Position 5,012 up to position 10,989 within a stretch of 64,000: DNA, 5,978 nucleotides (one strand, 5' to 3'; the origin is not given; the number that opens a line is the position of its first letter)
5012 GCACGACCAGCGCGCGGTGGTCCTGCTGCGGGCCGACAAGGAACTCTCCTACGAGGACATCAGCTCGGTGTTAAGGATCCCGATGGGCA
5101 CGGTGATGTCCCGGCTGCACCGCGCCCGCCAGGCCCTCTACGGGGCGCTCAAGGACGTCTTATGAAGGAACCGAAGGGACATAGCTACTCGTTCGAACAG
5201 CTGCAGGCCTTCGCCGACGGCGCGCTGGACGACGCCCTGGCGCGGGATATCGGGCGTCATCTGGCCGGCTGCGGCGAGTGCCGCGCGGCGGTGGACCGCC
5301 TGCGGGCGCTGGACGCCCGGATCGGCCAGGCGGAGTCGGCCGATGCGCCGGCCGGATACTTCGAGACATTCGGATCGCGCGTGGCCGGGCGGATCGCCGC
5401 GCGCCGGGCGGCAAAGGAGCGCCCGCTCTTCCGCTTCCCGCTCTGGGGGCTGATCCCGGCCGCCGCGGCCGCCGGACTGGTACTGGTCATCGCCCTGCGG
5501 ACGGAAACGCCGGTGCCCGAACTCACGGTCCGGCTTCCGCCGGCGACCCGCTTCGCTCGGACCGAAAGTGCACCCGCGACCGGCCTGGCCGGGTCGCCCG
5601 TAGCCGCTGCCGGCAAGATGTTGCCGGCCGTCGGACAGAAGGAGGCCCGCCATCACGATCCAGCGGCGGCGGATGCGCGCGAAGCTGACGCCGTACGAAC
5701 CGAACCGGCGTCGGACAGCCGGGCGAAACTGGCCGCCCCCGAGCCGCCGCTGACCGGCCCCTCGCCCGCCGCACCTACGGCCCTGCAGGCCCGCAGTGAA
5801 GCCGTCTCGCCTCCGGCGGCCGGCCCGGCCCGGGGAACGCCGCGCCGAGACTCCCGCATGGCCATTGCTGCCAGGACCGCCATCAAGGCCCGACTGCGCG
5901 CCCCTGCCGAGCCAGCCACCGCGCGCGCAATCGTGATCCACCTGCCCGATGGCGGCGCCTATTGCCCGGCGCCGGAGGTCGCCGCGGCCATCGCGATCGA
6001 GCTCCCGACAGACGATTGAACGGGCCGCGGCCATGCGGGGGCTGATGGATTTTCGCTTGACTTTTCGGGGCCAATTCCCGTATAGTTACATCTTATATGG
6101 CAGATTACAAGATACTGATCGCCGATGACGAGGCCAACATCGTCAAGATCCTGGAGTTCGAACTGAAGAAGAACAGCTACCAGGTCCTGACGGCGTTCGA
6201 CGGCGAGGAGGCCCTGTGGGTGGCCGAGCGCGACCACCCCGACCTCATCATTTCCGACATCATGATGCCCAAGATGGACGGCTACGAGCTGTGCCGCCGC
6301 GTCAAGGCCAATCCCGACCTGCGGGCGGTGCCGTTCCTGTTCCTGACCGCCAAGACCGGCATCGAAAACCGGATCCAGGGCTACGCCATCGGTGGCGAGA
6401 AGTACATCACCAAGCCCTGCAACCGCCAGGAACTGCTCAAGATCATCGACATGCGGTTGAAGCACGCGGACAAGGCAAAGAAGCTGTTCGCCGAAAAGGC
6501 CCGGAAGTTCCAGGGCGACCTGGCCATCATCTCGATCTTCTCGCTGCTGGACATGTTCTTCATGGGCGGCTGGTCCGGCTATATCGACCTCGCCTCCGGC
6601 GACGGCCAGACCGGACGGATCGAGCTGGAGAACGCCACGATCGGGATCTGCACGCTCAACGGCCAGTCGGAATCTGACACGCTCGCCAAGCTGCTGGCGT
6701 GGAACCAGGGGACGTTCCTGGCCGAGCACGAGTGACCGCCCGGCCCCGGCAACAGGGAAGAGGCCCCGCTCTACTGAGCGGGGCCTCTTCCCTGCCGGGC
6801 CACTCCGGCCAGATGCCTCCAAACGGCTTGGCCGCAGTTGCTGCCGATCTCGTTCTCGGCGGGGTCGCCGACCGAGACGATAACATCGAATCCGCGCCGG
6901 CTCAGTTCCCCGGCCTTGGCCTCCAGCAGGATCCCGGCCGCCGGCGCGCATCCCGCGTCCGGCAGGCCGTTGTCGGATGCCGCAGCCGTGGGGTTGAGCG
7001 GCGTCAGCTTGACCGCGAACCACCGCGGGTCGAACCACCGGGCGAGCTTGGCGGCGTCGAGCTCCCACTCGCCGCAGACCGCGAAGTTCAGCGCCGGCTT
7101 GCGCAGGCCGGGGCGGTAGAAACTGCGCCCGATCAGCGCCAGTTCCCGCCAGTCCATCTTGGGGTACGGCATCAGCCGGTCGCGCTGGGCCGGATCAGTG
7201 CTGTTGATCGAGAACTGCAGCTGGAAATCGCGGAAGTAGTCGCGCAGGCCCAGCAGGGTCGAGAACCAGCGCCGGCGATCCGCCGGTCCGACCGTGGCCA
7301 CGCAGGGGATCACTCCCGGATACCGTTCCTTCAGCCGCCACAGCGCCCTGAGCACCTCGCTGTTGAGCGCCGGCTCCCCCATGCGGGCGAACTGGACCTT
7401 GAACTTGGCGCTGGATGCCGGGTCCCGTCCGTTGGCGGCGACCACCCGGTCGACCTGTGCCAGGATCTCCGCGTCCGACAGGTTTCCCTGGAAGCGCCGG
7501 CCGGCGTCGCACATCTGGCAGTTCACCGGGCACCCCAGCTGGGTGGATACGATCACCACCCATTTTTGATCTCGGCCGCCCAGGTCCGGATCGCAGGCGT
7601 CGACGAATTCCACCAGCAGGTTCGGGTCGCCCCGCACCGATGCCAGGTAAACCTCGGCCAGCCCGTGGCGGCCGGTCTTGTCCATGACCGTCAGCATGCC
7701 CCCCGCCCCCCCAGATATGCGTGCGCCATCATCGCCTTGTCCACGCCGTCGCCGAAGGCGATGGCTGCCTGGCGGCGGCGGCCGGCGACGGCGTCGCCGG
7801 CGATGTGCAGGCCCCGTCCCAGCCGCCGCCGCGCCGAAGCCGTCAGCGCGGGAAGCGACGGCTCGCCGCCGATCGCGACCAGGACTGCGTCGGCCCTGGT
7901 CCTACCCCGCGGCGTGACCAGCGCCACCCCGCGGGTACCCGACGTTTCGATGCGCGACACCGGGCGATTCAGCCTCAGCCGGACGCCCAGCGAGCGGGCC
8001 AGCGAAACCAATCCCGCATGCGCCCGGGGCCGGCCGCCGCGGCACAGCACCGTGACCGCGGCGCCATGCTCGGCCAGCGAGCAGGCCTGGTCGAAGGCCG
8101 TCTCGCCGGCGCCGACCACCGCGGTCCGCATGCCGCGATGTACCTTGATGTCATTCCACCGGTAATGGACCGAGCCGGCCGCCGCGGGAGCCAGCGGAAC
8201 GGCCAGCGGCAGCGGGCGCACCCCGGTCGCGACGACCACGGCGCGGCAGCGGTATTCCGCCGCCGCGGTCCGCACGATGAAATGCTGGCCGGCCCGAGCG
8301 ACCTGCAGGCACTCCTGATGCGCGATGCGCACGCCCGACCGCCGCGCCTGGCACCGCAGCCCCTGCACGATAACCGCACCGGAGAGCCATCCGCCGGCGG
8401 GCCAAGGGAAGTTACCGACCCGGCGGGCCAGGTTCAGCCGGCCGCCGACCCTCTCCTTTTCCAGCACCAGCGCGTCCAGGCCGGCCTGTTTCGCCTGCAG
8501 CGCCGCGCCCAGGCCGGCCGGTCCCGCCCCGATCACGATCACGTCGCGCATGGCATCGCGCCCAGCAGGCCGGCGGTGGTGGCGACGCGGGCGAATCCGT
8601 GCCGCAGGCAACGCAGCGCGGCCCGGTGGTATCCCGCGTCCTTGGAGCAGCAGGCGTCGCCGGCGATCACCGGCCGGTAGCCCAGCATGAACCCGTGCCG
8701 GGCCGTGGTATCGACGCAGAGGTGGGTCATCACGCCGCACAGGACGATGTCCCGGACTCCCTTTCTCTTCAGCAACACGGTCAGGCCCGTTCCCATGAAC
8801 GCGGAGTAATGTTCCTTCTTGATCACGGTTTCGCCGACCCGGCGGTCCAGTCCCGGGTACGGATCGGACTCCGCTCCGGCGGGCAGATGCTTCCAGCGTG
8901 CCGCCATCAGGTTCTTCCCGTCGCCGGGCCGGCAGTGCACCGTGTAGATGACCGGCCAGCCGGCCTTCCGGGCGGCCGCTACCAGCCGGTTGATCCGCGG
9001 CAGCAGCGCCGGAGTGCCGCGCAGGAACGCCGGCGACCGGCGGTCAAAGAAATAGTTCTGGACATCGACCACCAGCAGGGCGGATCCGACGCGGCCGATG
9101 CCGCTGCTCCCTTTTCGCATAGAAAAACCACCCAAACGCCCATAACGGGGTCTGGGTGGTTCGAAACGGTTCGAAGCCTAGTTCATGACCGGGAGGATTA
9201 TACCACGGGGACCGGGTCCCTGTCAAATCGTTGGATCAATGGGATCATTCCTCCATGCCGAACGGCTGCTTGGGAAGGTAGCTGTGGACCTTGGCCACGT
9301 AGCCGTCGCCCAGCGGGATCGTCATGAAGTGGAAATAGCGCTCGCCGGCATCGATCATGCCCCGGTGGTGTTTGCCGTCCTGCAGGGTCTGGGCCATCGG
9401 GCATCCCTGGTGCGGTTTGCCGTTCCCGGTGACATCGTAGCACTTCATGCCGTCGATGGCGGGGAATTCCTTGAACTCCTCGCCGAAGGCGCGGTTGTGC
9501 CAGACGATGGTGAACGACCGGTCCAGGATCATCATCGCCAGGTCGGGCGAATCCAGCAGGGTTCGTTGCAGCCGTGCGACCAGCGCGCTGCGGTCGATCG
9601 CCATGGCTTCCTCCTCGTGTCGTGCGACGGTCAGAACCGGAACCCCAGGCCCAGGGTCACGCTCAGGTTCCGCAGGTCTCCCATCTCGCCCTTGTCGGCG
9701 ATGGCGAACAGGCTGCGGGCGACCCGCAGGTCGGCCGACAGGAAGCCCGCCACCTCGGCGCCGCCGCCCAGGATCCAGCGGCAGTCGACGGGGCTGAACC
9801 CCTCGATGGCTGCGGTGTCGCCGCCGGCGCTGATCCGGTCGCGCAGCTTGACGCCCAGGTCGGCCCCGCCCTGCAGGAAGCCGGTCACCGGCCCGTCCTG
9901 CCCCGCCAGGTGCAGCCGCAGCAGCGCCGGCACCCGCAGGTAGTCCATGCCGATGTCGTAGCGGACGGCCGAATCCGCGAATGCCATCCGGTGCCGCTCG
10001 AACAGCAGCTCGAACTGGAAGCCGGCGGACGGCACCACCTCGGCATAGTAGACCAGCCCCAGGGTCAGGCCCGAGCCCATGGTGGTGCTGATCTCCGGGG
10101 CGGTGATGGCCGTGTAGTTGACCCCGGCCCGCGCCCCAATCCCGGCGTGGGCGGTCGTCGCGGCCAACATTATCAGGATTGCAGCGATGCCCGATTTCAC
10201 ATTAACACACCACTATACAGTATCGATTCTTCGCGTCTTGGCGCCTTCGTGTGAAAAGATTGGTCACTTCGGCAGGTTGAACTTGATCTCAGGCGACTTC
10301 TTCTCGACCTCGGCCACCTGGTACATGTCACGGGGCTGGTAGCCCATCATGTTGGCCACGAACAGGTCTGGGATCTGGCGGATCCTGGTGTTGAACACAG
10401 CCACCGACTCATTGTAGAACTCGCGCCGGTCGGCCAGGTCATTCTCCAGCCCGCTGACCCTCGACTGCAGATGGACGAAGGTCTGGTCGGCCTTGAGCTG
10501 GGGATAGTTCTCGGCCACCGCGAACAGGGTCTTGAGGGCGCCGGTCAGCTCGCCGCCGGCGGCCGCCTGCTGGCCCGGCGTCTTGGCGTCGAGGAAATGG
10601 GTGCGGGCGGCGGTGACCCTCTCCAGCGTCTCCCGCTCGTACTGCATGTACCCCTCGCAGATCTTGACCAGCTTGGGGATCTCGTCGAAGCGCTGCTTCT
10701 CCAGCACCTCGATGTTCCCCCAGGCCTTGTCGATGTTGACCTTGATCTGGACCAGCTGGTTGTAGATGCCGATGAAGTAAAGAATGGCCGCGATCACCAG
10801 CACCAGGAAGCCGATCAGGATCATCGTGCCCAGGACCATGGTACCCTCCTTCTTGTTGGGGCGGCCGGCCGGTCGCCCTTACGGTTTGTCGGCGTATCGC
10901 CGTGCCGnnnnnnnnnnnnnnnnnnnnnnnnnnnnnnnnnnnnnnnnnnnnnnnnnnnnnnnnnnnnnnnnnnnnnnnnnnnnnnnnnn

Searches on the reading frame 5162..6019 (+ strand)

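Call 98: search_protein_families(library=pfam, proteins=[window:5162-6019:+], max_evalue=0.00001)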
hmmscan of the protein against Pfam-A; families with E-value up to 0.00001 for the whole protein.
window:5162-6019:+ (285 aa): 1 family
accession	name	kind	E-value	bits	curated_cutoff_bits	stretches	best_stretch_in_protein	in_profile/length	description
PF13490.11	zf-HC2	-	1.3e-06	28.8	22.2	1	12-41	6-35/35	Putative zinc-finger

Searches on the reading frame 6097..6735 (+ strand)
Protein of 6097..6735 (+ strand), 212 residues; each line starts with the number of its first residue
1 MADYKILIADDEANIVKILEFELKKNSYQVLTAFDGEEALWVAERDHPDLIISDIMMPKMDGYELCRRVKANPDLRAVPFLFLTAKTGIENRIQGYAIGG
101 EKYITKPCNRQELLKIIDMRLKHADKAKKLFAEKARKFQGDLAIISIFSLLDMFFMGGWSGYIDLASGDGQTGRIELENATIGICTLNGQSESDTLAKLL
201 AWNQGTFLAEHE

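Call 98: search_protein_families(library=pfam, proteins=[window:6097-6735:+], max_evalue=0.00001)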
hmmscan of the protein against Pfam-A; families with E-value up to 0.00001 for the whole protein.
window:6097-6735:+ (212 aa): 1 family
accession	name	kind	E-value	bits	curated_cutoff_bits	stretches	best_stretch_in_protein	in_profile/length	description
PF00072.30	Response_reg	-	1.9e-26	92.9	30.2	1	6-117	1-110/111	Response regulator receiver domain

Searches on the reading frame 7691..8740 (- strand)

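Call 98: search_protein_families(library=pfam, proteins=[window:7691-8740:-], max_evalue=0.00001)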
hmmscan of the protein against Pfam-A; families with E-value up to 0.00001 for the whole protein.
window:7691-8740:- (349 aa): 10 families
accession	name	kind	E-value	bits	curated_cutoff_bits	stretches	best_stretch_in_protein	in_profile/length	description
PF13738.12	Pyr_redox_3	-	1.3e-27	97.3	30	2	139-300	98-275/305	Pyridine nucleotide-disulphide oxidoreductase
PF07992.20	Pyr_redox_2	-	2.8e-26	93.1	26.1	1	66-299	2-244/291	Pyridine nucleotide-disulphide oxidoreductase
PF01266.30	DAO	-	3.1e-17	63.6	27.9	0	66-99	1-35/353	FAD dependent oxidoreductase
PF03486.20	HI0933_like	-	1.3e-14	54.7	50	1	66-100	2-36/244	HI0933-like protein Rossmann domain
PF00070.33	Pyr_redox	-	1.1e-10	42.2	22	1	205-273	1-75/82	Pyridine nucleotide-disulphide oxidoreductase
PF01593.30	Amino_oxidase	-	4.3e-08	33.3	19.8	0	246-292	209-256/443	Flavin containing amine oxidoreductase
PF13434.12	Lys_Orn_oxgnase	-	5.5e-08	32.8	21.3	0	152-227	130-212/339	L-lysine 6-monooxygenase/L-ornithine 5-monooxygenase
PF13450.12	NAD_binding_8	-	2.2e-06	28.3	21.9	0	69-105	1-38/68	NAD(P)-binding Rossmann-like domain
PF12831.13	FAD_oxidored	-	5.1e-06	26.5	27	1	66-100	1-36/416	FAD dependent oxidoreductase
PF00890.30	FAD_binding_2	-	6.5e-06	26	20.4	0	66-335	1-244/414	FAD binding domain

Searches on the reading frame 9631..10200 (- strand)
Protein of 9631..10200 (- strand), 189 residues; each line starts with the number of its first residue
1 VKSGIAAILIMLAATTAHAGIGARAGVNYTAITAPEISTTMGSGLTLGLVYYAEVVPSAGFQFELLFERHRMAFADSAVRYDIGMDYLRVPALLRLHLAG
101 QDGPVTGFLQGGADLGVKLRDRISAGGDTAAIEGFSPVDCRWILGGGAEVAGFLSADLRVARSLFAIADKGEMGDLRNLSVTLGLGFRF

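Call 98: search_protein_families(library=pfam, proteins=[window:9631-10200:-], max_evalue=0.00001)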
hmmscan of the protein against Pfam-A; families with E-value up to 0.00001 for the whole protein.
window:9631-10200:- (189 aa): 1 family
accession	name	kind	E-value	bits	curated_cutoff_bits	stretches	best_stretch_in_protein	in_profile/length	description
PF13568.12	OMP_b-brl_2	-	4.6e-10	40.3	27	1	20-167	10-173/175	Outer membrane protein beta-barrel domain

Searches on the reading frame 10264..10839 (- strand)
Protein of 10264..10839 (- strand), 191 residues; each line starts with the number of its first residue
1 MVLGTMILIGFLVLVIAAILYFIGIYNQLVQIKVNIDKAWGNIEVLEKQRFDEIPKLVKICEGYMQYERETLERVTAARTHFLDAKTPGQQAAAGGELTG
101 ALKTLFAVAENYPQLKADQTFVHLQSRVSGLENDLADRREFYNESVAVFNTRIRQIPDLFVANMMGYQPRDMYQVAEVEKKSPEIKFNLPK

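Call 98: search_protein_families(library=pfam, proteins=[window:10264-10839:-], max_evalue=0.00001)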
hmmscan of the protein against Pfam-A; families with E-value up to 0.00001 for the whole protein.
window:10264-10839:- (191 aa): 1 family
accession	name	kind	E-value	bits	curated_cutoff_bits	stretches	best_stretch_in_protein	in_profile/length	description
PF04011.17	LemA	-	5.8e-49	166.2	26.2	1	39-187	1-149/149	LemA family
